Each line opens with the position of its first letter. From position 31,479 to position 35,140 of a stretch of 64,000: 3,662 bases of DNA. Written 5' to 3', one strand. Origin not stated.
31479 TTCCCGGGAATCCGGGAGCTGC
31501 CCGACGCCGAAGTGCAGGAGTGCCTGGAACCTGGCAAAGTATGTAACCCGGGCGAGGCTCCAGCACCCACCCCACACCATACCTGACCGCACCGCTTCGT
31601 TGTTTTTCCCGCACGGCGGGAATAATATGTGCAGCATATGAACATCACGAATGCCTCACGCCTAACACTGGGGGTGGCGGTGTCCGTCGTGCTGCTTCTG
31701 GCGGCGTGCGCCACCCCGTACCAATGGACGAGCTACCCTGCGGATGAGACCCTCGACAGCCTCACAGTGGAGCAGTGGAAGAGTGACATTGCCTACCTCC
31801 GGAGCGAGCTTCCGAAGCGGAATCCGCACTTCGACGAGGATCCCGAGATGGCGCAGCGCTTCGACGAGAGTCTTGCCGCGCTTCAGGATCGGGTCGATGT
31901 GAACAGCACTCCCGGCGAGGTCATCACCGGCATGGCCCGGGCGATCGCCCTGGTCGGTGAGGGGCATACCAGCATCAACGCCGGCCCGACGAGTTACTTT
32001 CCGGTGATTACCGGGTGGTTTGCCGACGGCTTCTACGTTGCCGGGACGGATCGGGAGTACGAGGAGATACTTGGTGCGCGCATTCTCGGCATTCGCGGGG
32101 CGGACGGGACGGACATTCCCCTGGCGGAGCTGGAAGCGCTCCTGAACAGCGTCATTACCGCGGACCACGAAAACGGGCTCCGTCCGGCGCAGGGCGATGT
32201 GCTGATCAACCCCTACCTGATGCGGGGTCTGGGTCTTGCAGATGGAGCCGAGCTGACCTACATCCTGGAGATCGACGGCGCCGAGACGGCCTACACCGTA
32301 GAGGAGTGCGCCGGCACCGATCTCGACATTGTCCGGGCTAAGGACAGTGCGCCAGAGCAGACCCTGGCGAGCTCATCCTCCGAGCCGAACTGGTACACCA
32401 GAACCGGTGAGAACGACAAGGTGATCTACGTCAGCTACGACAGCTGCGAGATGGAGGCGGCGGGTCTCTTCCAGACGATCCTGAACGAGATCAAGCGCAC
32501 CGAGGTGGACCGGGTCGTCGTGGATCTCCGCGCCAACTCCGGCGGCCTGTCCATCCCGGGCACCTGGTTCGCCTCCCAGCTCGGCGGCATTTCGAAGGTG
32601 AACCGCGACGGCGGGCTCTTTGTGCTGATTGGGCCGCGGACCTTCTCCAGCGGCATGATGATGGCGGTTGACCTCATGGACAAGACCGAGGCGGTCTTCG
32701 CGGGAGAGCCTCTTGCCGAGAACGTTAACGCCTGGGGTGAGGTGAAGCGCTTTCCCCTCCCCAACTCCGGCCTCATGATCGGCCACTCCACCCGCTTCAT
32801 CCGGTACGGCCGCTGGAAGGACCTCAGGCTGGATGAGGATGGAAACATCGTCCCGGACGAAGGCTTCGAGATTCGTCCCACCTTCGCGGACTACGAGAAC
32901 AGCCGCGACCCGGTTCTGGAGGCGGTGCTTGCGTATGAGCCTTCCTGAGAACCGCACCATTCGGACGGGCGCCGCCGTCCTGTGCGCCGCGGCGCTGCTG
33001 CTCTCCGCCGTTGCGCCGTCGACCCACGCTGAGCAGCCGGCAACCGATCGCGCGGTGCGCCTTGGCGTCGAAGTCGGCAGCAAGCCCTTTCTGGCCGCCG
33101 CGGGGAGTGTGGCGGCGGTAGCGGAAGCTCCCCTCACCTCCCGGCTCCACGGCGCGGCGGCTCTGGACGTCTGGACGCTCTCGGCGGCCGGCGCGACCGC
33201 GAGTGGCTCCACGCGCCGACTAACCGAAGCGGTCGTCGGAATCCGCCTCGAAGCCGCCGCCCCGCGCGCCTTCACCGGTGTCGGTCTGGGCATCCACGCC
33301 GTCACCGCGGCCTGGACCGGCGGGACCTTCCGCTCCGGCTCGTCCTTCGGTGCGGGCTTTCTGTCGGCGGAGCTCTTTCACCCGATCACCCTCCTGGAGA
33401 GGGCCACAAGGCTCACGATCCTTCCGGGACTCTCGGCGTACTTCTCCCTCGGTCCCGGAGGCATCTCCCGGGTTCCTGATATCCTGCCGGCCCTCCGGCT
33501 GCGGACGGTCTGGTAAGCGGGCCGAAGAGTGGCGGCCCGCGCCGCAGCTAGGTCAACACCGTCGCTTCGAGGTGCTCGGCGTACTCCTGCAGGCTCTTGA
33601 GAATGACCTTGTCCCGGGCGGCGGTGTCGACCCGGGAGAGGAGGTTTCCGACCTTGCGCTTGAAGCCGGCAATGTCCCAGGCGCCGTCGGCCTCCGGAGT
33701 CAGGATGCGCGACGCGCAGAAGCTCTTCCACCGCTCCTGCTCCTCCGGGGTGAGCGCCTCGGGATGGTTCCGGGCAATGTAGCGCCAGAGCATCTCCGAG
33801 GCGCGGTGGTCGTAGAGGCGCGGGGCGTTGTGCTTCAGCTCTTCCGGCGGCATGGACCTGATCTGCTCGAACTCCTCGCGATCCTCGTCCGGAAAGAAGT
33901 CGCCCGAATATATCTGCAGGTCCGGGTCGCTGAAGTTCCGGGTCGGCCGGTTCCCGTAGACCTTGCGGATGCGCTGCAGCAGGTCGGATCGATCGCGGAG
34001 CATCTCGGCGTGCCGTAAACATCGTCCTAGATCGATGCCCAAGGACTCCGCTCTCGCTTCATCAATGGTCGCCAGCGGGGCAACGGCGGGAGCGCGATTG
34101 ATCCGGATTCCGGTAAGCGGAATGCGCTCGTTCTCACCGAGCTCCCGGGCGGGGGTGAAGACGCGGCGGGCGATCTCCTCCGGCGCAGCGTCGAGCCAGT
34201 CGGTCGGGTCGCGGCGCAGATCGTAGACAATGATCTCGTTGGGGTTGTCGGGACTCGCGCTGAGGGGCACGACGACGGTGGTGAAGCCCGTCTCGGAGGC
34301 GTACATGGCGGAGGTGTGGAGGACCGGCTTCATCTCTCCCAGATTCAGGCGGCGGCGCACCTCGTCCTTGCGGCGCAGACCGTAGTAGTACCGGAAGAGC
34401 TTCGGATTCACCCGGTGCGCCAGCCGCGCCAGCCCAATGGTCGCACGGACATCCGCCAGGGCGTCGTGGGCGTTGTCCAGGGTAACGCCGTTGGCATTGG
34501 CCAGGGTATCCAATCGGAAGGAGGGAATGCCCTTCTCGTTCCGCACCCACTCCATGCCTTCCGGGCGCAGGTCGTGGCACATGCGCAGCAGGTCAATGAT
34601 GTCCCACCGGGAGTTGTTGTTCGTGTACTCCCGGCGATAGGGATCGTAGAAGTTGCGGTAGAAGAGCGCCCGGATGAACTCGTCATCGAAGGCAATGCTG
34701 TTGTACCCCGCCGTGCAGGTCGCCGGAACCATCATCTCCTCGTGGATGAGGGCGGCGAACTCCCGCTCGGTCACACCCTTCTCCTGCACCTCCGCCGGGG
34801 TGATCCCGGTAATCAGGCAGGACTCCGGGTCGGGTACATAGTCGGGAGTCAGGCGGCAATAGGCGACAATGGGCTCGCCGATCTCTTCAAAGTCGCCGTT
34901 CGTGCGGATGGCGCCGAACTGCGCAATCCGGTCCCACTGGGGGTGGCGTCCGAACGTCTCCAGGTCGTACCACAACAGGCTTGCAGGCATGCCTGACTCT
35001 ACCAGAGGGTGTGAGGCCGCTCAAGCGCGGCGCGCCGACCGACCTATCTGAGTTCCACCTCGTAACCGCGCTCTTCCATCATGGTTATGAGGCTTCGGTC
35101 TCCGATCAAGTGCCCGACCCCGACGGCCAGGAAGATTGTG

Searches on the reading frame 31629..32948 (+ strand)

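Call 4: search_protein_families(library=pfam, proteins=[window:31629-32948:+], max_evalue=0.01)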
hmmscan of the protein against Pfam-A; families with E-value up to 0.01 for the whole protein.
window:31629-32948:+ (439 aa): 1 family
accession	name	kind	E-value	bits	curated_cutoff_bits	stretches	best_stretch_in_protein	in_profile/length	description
PF03572.23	Peptidase_S41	-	9e-08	32.3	24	1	265-308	2-45/165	Peptidase family S41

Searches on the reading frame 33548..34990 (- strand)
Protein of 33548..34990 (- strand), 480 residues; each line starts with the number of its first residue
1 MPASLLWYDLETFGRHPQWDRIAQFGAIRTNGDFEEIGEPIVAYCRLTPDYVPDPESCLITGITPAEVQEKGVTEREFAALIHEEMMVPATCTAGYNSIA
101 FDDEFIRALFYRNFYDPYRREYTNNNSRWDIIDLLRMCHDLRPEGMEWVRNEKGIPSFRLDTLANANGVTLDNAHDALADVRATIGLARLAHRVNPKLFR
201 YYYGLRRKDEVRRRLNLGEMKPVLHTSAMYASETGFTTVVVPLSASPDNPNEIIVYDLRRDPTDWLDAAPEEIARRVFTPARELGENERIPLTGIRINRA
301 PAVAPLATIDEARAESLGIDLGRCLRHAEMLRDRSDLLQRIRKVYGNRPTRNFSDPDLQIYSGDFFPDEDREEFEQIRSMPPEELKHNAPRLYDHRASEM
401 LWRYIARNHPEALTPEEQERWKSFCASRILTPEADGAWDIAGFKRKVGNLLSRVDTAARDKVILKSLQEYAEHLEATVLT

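Call 4: search_protein_families(library=pfam, proteins=[window:33548-34990:-], max_evalue=0.01)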
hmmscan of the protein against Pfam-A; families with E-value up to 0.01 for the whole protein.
window:33548-34990:- (480 aa): 2 families
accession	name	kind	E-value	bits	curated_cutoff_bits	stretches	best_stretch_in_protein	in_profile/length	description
PF08411.15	Exonuc_X-T_C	-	5.5e-82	275.3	27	1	206-472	1-268/269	Exonuclease C-terminal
PF00929.31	RNase_T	-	3.1e-26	93.3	24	1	6-186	1-162/164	Exonuclease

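Call 49: list_cluster_members(proteins=[window:33548-34990:-, window:20774-21763:-, window:30367-31296:+, window:46912-48843:+, window:26240-27793:-])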
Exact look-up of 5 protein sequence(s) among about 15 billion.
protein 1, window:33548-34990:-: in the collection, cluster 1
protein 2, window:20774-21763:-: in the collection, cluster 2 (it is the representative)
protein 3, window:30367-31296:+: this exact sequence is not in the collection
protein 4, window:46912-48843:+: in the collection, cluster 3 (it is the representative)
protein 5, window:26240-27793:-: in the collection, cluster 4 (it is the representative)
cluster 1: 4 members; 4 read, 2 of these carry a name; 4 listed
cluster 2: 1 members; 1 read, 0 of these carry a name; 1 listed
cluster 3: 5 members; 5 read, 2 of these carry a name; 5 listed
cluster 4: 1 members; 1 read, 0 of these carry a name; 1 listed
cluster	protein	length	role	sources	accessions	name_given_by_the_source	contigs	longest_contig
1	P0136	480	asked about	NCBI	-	-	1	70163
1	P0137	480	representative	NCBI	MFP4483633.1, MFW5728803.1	MAG: exodeoxyribonuclease I [Spirochaetota bacterium]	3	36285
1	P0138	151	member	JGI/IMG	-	exodeoxyribonuclease-1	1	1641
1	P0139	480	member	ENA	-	-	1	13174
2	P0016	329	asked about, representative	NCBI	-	-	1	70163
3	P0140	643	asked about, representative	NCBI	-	-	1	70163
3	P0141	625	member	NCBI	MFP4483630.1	MAG: biotin/lipoyl-containing protein [Spirochaetaceae bacterium]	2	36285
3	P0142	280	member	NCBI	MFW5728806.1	MAG: biotin attachment protein, partial [Spirochaetota bacterium]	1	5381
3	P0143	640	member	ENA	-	-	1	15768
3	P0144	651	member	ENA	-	-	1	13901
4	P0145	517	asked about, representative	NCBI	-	-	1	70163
